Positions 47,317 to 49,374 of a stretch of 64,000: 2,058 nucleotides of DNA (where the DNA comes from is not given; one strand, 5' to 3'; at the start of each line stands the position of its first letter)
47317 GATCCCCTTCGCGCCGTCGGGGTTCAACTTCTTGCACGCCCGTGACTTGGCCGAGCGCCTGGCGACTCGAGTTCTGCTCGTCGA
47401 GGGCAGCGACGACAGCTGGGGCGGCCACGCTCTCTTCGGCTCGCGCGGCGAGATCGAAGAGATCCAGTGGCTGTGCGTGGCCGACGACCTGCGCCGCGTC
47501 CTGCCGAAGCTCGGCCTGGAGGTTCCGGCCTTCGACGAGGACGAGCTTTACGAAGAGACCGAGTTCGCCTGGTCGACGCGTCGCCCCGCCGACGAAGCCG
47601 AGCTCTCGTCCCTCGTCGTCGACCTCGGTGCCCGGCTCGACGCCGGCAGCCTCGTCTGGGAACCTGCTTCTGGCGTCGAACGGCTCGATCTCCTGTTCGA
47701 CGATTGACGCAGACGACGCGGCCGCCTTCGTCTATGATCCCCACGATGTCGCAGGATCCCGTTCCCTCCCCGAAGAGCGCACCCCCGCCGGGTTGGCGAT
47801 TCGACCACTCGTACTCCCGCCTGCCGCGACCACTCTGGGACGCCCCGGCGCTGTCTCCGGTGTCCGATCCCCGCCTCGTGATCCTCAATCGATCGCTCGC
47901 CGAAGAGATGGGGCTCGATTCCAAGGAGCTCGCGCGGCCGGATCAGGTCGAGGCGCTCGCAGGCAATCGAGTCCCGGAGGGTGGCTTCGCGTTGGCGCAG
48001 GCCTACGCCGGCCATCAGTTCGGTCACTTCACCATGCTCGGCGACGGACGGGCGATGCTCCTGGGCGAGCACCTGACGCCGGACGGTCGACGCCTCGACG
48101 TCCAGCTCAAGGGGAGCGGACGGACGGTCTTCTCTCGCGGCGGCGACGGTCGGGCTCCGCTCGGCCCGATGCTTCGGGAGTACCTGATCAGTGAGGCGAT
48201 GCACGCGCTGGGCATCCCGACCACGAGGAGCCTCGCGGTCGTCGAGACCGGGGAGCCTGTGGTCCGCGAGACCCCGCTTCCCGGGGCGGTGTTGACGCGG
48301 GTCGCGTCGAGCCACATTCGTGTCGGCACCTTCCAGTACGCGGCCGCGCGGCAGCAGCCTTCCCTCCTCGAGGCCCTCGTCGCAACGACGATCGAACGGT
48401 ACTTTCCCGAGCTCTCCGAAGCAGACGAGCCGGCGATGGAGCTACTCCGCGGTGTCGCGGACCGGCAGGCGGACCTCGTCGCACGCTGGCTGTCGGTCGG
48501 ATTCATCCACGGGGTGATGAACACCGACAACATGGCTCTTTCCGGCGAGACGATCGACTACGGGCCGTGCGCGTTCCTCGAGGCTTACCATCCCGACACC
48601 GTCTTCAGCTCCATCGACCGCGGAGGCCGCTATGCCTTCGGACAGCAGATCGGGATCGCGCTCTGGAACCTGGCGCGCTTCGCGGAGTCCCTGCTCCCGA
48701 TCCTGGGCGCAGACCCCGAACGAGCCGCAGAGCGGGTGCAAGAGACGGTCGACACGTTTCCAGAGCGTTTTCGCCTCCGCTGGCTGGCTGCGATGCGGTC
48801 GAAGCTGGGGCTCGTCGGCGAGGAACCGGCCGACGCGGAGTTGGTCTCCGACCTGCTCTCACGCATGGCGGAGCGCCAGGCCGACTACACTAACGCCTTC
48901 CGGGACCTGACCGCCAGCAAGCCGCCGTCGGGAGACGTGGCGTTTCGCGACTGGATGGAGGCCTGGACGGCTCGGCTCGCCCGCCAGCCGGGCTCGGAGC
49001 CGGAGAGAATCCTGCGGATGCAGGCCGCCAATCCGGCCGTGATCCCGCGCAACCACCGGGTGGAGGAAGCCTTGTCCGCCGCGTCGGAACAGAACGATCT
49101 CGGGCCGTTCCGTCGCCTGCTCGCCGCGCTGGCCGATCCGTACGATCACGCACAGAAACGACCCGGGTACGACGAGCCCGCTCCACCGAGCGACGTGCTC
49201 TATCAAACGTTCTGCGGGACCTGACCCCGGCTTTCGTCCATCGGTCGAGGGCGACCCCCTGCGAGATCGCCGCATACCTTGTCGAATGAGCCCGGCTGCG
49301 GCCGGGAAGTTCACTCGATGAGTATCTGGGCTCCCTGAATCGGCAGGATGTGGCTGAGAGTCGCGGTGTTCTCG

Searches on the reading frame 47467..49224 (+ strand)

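Call 54: search_protein_families(library=pfam, proteins=[window:47467-49224:+], max_evalue=0.001)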
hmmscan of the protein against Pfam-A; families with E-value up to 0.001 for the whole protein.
window:47467-49224:+ (585 aa): 1 family
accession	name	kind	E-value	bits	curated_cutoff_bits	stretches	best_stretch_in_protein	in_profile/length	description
PF02696.19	SelO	-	1.9e-106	357.1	22.8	1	117-554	12-464/466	Protein adenylyltransferase SelO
